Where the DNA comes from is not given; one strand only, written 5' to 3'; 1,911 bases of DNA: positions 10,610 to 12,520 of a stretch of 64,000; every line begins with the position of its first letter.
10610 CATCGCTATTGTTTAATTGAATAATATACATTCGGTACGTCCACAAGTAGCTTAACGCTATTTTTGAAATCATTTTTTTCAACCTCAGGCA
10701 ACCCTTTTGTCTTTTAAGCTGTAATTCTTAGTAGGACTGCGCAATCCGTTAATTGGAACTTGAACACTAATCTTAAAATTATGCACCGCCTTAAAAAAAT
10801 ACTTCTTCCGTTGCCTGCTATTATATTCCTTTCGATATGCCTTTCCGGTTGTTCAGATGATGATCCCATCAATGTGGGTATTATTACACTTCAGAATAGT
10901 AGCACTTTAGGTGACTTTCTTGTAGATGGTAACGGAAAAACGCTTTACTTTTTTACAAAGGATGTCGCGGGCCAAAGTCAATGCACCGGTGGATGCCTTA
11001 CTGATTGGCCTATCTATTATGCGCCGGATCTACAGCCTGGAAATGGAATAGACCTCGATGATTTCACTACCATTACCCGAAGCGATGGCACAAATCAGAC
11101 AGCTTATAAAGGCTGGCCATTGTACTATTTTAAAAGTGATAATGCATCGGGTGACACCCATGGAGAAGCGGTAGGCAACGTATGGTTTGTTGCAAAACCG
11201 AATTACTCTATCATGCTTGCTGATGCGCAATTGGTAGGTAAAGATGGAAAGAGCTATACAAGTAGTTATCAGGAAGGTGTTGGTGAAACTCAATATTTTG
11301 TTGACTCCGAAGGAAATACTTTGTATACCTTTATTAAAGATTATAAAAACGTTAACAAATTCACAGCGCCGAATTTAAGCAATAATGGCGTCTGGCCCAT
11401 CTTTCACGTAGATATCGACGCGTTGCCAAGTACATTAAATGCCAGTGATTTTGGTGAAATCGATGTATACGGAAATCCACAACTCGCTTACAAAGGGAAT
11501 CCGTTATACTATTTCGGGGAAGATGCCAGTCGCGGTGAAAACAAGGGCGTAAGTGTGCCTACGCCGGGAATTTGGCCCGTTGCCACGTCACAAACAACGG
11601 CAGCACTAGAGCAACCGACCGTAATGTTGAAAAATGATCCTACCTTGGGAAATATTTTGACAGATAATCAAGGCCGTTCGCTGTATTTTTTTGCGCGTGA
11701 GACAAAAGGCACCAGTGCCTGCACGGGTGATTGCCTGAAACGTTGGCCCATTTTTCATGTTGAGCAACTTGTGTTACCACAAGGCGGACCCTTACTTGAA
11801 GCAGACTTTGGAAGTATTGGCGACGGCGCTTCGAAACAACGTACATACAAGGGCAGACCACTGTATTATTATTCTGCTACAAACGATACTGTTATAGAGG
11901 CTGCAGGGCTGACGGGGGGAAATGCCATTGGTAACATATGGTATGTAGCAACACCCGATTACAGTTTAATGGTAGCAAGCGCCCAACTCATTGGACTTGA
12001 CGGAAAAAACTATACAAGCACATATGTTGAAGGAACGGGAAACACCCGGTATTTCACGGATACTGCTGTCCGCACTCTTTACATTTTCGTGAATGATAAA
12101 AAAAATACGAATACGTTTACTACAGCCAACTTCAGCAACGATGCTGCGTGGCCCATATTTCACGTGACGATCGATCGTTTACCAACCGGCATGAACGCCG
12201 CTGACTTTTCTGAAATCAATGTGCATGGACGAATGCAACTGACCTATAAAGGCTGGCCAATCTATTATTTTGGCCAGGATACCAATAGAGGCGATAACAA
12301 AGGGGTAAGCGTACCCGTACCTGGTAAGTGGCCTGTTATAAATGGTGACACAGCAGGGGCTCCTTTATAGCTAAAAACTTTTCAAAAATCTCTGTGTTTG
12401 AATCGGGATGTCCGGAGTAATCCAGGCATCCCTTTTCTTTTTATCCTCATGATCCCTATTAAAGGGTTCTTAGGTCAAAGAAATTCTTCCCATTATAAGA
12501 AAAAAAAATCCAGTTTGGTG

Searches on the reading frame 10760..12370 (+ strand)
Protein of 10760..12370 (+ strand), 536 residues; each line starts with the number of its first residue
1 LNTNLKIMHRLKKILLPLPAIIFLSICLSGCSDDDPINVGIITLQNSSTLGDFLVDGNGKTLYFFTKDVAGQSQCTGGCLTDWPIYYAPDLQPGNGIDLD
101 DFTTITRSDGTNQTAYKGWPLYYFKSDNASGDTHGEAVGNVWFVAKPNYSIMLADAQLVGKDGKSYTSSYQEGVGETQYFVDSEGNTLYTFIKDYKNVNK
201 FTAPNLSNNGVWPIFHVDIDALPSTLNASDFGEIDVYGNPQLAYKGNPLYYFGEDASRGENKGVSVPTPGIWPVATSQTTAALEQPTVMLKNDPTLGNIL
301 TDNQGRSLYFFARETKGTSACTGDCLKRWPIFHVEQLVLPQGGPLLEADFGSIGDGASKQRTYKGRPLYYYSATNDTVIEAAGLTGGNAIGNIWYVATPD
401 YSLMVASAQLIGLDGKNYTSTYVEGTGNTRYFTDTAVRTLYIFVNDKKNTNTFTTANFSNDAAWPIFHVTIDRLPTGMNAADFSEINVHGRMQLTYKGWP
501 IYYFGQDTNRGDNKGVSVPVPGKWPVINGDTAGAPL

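Call 102: search_protein_families(library=pfam, proteins=[window:10760-12370:+], max_evalue=0.001)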
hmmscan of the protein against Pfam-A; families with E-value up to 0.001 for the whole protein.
window:10760-12370:+ (536 aa): 1 family
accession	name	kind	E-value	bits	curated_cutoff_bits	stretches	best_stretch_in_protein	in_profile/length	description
PF03640.20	Lipoprotein_15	-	7.6e-62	205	24.4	5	103-146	1-47/47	Secreted repeat of unknown function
